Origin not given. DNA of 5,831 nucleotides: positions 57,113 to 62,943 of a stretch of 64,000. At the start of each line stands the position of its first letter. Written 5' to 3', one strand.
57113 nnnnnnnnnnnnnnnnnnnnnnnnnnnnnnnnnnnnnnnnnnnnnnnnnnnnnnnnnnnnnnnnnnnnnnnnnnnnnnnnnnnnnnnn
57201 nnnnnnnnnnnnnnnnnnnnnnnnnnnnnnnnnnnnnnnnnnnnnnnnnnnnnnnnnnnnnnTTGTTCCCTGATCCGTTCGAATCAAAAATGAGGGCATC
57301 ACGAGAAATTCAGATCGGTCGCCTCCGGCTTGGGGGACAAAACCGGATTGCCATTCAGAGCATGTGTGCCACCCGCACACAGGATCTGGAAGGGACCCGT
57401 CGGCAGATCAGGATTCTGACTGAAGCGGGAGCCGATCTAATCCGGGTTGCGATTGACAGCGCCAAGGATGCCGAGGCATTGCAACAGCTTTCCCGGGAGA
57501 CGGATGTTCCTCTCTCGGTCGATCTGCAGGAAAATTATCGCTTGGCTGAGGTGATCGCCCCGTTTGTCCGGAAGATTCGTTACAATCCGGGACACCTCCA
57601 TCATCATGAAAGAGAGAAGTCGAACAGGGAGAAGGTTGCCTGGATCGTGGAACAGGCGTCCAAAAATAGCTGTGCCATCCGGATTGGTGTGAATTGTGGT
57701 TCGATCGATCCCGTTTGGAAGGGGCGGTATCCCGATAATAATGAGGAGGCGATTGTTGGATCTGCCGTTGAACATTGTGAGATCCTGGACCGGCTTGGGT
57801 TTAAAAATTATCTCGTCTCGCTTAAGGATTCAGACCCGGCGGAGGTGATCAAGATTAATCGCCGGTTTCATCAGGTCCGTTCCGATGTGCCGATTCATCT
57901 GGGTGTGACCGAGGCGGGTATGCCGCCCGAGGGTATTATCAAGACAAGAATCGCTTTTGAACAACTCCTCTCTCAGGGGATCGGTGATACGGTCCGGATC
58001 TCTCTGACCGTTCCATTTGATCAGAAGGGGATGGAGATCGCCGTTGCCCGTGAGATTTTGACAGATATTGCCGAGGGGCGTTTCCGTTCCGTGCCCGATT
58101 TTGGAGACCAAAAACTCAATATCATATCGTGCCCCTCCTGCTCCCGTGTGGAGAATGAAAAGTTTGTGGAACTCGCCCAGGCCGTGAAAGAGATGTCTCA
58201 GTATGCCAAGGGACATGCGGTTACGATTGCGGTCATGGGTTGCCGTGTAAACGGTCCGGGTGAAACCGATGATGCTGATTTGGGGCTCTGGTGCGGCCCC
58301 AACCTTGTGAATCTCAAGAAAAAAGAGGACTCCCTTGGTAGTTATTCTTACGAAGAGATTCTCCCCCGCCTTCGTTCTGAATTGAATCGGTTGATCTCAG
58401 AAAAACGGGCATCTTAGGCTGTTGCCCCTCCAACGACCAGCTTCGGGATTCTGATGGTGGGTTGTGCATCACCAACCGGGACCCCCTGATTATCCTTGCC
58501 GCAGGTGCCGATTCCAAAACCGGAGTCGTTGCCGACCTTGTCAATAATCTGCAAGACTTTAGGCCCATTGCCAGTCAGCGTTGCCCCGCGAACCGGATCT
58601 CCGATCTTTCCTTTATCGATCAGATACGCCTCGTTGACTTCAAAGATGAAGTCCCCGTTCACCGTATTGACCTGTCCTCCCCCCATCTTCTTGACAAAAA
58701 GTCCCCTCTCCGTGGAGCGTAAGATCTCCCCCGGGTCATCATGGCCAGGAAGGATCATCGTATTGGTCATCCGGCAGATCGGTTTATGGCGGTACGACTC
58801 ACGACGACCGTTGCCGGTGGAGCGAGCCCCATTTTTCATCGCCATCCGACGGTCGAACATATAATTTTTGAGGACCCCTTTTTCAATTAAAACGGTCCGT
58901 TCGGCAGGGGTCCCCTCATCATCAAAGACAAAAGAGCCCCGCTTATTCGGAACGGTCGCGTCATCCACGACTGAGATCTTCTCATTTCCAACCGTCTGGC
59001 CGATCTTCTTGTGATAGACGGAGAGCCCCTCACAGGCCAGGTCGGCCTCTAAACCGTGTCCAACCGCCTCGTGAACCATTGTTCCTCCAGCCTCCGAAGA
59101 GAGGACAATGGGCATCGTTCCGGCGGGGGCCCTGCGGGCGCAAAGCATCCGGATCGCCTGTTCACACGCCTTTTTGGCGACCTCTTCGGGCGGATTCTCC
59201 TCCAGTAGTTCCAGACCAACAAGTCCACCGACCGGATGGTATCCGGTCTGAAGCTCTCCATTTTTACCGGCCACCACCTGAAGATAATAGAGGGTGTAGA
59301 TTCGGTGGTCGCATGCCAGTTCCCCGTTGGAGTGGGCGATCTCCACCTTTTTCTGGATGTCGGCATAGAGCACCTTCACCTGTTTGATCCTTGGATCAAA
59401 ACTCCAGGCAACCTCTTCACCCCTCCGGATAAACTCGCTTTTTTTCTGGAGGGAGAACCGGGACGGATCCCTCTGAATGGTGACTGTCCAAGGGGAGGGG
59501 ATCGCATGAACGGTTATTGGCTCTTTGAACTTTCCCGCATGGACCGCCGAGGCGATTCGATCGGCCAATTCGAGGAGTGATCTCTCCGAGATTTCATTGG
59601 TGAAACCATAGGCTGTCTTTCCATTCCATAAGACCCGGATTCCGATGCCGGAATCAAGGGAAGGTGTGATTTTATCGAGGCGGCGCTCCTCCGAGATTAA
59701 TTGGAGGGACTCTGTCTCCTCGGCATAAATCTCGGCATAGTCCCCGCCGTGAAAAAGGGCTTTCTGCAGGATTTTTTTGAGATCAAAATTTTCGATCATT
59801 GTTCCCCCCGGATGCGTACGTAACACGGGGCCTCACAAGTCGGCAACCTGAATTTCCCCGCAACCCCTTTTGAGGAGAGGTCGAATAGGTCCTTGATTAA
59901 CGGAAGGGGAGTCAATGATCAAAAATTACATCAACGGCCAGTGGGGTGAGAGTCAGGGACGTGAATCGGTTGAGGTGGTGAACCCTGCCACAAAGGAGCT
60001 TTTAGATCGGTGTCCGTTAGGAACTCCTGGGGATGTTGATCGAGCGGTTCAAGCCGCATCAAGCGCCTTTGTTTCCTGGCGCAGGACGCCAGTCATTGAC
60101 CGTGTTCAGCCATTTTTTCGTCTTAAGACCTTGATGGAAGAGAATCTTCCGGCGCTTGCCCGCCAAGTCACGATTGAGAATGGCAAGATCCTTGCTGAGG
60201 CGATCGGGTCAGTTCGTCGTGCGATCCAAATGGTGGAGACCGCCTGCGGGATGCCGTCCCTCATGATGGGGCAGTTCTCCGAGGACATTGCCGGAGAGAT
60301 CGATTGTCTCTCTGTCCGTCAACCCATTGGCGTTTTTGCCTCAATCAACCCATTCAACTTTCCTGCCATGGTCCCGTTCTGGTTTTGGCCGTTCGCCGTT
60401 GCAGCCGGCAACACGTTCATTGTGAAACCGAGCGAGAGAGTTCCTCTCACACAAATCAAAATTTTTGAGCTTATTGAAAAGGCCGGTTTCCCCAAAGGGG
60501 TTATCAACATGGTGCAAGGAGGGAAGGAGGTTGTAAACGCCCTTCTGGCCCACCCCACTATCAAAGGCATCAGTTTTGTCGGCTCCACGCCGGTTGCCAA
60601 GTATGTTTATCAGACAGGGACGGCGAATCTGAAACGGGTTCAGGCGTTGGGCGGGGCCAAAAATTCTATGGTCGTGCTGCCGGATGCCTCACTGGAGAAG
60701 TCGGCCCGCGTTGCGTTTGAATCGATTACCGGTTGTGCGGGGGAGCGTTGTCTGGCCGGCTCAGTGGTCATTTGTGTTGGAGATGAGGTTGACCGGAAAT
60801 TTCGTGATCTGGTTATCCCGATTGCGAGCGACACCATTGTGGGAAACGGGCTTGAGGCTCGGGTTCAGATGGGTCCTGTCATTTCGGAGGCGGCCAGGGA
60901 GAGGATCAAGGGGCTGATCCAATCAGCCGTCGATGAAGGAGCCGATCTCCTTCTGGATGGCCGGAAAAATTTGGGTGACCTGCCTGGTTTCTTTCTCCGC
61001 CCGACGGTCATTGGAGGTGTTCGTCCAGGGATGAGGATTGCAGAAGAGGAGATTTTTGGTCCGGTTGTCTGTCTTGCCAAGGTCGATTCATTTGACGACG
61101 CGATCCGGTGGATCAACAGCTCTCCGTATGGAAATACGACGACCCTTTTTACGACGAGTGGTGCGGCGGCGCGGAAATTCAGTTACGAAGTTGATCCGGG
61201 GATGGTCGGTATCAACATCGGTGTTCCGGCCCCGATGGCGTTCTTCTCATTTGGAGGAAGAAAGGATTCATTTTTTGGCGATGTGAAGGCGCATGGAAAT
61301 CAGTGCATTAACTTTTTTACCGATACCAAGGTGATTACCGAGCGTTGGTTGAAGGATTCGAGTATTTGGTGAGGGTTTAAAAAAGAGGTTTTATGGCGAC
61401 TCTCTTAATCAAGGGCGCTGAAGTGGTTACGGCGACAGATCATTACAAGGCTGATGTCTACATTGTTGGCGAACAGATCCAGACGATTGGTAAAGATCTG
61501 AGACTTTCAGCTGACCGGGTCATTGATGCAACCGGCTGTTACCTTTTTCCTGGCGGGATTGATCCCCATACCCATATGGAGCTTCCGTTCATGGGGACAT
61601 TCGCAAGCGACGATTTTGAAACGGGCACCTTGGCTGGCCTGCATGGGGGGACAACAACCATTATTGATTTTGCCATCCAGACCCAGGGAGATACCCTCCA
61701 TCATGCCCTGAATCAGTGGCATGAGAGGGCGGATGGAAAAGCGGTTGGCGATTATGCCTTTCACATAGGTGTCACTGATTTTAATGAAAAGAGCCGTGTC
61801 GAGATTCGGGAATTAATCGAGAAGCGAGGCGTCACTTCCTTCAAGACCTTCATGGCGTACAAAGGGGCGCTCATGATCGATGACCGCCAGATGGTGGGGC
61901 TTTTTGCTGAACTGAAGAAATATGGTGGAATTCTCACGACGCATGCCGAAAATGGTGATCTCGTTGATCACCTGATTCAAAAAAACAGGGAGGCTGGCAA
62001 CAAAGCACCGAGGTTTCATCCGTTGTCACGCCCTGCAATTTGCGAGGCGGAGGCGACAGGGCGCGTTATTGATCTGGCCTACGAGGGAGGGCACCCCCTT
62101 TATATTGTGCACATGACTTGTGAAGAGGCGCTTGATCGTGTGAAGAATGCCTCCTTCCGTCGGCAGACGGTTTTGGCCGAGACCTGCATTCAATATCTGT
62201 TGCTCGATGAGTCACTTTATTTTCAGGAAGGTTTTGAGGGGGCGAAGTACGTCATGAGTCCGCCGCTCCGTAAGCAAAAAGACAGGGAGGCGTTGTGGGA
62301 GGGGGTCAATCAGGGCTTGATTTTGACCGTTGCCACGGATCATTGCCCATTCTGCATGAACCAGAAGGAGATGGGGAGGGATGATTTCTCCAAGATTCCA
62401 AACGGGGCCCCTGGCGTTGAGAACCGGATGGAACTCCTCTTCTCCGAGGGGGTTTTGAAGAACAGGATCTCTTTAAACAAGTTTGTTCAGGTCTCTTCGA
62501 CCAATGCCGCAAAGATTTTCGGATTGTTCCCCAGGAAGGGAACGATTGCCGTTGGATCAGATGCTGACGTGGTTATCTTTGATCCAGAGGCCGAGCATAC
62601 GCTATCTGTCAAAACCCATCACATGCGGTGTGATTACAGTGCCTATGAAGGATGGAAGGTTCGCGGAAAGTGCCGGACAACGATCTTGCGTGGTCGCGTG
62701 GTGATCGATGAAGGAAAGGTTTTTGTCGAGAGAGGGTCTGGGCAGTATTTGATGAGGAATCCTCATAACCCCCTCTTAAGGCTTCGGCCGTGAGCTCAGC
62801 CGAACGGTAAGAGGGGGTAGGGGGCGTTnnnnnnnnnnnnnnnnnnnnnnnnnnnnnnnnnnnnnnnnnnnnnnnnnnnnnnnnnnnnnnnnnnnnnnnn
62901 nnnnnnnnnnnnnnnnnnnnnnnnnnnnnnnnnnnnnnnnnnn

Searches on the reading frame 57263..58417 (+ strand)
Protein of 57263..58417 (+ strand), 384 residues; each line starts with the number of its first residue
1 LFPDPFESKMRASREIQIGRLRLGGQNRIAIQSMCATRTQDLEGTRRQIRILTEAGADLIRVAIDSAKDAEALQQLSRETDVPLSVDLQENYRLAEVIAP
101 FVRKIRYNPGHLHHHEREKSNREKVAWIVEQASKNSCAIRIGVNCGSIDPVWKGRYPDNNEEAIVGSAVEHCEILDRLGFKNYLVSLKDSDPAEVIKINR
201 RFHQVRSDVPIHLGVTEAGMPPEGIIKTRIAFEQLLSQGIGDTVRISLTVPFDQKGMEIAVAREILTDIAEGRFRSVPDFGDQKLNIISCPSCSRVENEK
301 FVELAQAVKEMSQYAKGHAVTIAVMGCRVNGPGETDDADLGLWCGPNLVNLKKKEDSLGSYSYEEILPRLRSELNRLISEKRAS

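Call 100: search_protein_families(library=pfam, proteins=[window:57263-58417:+], max_evalue=0.000001)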
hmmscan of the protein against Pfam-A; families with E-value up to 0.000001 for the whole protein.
window:57263-58417:+ (384 aa): 1 family
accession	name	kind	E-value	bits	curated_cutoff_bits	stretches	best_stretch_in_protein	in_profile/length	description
PF04551.19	GcpE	-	3.4e-99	332.5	32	1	14-375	2-342/343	GcpE protein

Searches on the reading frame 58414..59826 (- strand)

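Call 100: search_protein_families(library=pfam, proteins=[window:58414-59826:-], max_evalue=0.000001)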
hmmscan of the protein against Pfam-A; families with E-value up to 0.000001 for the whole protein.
window:58414-59826:- (470 aa): 3 families
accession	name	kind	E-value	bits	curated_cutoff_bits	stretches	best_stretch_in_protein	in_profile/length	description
PF19289.4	PmbA_TldD_3rd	-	3.1e-70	236.2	22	1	236-467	2-220/220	PmbA/TldA metallopeptidase C-terminal domain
PF19290.4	PmbA_TldD_2nd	-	3.1e-17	63.5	20.9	1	120-228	2-109/109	PmbA/TldA metallopeptidase central domain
PF01523.21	PmbA_TldD_1st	-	8.6e-11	42.3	20.9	1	31-93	1-63/65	PmbA/TldA metallopeptidase domain 1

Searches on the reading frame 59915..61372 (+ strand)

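Call 100: search_protein_families(library=pfam, proteins=[window:59915-61372:+], max_evalue=0.000001)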
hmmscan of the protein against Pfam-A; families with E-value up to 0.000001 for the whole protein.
window:59915-61372:+ (485 aa): 1 family
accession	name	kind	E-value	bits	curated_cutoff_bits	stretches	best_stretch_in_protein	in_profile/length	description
PF00171.27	Aldedh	-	1.4e-133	446.3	23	1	10-474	1-461/461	Aldehyde dehydrogenase family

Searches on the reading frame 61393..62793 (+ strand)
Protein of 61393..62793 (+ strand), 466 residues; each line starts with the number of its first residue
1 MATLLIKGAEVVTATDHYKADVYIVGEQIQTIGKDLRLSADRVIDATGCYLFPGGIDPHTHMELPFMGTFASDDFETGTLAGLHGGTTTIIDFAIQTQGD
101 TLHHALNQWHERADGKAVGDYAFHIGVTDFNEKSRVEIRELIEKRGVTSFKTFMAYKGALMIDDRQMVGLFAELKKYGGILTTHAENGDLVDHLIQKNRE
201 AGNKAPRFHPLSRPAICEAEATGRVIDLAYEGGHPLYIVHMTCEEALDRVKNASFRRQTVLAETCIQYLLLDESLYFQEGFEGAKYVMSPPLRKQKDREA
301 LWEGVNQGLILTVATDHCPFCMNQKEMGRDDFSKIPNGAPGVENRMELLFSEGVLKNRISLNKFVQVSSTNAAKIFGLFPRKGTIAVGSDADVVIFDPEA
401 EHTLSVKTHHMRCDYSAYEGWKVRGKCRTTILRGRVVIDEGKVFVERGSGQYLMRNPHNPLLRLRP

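Call 100: search_protein_families(library=pfam, proteins=[window:61393-62793:+], max_evalue=0.000001)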
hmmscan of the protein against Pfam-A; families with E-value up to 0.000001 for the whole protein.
window:61393-62793:+ (466 aa): 2 families
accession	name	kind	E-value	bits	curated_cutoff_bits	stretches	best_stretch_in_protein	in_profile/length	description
PF01979.26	Amidohydro_1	-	8.6e-28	98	25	1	50-437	1-345/345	Amidohydrolase family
PF07969.17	Amidohydro_3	-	4.3e-17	63.2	29.7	1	357-438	405-472/472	Amidohydrolase family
